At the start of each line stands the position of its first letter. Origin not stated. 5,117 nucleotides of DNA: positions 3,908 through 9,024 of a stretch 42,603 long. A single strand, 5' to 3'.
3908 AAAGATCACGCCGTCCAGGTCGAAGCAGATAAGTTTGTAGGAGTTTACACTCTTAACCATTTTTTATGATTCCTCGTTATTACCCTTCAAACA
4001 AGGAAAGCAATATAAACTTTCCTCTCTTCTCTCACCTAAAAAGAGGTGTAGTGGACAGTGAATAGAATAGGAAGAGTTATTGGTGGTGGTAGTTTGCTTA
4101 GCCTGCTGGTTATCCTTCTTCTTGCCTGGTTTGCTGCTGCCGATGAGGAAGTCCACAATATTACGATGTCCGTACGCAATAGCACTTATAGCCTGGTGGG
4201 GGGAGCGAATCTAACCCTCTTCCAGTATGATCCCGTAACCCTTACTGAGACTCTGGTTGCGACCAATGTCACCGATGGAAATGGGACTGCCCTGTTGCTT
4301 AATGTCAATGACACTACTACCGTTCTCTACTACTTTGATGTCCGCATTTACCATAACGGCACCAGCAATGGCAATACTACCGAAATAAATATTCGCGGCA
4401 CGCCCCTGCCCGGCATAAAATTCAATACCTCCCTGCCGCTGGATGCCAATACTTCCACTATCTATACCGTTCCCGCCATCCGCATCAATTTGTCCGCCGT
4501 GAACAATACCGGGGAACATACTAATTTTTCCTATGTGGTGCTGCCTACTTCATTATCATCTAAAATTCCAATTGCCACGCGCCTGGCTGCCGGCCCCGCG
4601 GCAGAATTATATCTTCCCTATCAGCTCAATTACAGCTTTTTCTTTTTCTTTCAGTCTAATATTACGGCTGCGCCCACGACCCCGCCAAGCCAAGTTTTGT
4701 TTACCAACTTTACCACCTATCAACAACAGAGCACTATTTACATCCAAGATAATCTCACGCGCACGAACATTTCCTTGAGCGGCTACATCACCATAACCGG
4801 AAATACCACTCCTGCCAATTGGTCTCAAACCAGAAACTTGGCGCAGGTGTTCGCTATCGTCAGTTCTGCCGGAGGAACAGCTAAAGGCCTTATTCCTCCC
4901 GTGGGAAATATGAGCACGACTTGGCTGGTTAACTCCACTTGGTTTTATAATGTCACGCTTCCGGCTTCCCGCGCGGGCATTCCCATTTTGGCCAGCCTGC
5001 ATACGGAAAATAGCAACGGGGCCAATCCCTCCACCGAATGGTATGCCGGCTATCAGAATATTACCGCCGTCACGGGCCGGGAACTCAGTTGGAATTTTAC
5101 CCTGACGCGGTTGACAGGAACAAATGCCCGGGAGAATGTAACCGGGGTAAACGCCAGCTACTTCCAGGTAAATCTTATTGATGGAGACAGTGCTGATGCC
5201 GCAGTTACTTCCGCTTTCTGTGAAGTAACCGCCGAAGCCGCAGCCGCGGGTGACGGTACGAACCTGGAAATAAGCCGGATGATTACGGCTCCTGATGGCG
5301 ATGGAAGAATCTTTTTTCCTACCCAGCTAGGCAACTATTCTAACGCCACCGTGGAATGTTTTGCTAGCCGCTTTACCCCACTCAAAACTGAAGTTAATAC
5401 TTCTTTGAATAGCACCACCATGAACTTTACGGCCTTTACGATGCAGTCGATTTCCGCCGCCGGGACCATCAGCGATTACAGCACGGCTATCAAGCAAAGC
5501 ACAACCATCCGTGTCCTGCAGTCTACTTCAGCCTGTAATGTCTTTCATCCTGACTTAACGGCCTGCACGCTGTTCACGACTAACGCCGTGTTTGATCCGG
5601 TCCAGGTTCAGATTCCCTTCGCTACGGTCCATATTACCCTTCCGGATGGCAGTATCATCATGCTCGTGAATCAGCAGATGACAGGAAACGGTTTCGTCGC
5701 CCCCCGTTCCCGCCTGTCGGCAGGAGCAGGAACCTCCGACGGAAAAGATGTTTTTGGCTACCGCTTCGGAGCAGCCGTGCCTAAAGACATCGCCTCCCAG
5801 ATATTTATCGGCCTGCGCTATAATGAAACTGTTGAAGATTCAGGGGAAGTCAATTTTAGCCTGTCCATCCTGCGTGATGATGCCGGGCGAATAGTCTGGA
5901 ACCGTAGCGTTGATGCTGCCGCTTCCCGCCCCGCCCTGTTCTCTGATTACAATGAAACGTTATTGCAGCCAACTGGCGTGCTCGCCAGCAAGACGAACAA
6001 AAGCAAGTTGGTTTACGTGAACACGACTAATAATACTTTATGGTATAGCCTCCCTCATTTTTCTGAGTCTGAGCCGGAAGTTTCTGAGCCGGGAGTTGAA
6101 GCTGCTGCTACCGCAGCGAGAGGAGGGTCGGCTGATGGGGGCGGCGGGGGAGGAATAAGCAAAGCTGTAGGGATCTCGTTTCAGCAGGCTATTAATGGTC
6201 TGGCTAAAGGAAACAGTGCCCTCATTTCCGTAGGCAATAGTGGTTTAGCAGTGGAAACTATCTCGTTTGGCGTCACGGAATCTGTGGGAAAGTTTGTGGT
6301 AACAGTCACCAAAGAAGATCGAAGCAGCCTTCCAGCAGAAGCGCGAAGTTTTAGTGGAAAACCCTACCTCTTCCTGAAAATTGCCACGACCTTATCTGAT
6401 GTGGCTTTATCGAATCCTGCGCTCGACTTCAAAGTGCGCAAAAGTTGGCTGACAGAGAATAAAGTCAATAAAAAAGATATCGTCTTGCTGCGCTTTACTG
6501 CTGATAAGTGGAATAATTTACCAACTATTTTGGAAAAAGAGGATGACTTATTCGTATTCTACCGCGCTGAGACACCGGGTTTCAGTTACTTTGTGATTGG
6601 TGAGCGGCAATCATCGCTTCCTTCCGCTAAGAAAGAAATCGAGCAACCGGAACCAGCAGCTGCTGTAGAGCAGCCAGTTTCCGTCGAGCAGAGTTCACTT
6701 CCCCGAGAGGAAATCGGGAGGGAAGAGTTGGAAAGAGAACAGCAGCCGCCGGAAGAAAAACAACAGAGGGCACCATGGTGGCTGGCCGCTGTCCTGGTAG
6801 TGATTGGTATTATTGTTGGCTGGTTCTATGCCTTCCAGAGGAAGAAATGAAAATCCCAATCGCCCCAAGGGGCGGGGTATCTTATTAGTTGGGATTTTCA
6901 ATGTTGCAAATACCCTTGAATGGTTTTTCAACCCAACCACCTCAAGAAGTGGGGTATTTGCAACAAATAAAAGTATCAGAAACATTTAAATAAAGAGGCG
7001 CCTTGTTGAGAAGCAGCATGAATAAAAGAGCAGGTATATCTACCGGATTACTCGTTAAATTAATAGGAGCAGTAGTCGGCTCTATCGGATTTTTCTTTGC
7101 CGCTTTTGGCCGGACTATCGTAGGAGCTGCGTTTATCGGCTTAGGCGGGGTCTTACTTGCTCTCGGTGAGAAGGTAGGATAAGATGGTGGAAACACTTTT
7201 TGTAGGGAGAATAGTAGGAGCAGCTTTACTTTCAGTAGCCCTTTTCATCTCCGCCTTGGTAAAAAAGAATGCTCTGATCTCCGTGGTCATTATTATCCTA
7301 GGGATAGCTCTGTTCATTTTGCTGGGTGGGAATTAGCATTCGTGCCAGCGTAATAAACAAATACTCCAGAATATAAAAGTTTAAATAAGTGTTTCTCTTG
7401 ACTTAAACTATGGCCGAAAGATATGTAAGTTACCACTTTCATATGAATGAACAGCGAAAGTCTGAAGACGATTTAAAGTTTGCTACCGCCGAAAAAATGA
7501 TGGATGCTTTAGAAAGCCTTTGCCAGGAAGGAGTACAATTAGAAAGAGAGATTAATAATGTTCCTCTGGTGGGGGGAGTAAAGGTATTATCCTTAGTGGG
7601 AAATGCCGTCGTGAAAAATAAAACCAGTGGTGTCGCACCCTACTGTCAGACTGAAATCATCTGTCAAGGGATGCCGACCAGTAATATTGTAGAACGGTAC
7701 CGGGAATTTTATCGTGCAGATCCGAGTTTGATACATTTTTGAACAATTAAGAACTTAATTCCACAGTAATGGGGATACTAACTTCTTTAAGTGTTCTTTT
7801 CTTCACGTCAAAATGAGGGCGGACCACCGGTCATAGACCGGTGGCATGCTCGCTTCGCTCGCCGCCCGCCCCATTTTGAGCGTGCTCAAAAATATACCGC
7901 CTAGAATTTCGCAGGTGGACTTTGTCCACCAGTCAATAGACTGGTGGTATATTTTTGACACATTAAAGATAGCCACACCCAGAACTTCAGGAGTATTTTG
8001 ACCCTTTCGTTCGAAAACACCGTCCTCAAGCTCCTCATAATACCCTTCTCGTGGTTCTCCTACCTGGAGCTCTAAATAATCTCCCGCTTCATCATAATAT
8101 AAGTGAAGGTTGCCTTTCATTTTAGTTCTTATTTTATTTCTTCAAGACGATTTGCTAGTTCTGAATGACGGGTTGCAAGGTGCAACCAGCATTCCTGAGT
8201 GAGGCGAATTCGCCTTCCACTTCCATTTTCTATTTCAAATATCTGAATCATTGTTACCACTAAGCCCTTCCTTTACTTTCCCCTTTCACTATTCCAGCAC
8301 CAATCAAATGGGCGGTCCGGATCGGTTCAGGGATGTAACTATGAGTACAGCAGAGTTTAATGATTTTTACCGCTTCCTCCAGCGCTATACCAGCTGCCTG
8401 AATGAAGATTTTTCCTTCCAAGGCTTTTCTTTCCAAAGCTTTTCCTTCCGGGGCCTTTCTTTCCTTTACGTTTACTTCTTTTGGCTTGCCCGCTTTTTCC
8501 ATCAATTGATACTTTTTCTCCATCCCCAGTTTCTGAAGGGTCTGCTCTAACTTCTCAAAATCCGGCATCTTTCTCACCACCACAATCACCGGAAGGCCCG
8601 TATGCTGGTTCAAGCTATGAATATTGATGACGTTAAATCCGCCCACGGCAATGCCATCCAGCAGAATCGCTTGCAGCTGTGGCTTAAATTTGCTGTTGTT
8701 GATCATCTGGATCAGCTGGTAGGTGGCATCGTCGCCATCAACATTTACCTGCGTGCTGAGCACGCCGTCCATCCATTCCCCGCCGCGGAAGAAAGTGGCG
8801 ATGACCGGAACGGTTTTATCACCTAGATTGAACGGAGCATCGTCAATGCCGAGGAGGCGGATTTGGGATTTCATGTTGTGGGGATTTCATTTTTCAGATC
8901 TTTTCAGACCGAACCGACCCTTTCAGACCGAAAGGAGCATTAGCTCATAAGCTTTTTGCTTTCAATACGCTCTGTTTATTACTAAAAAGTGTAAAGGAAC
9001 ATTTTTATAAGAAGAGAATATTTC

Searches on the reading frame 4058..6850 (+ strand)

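Call 23: search_protein_families(library=pfam, proteins=[window:4058-6850:+])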
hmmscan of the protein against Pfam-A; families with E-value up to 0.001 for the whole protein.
window:4058-6850:+ (930 aa): 0 families

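Call 27: search_protein_families(library=ncbifam, max_evalue=0.1, proteins=[window:4058-6850:+])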
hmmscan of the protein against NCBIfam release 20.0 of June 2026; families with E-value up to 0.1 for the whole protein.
window:4058-6850:+ (930 aa): 2 families
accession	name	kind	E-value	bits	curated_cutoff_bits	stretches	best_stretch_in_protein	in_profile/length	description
TIGR04213.1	PGF_pre_PGF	domain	4.9e-23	81.8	28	1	715-847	16-151/153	PGF-pre-PGF domain-containing protein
TIGR04211.1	SH3_and_anchor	equivalog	0.099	12.2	65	0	885-928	145-190/198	TIGR04211 family SH3 domain-containing protein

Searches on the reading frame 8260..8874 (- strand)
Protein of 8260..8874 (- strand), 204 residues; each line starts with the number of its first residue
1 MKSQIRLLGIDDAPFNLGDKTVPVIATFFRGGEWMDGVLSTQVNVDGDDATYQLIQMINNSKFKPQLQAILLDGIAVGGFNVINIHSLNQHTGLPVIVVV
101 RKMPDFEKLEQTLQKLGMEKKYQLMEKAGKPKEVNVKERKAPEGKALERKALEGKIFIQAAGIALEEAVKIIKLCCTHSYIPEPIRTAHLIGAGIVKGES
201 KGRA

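Call 23: search_protein_families(library=pfam, proteins=[window:8260-8874:-])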
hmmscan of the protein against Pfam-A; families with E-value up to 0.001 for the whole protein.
window:8260-8874:- (204 aa): 2 families
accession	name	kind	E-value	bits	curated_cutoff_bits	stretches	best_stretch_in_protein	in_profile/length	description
PF01949.23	Endo_dU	-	1.5e-52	178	32.7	1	4-195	2-181/182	Endonuclease dU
PF04493.20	Endonuclease_5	-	0.00023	21.3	23.4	1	134-189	141-197/198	Endonuclease V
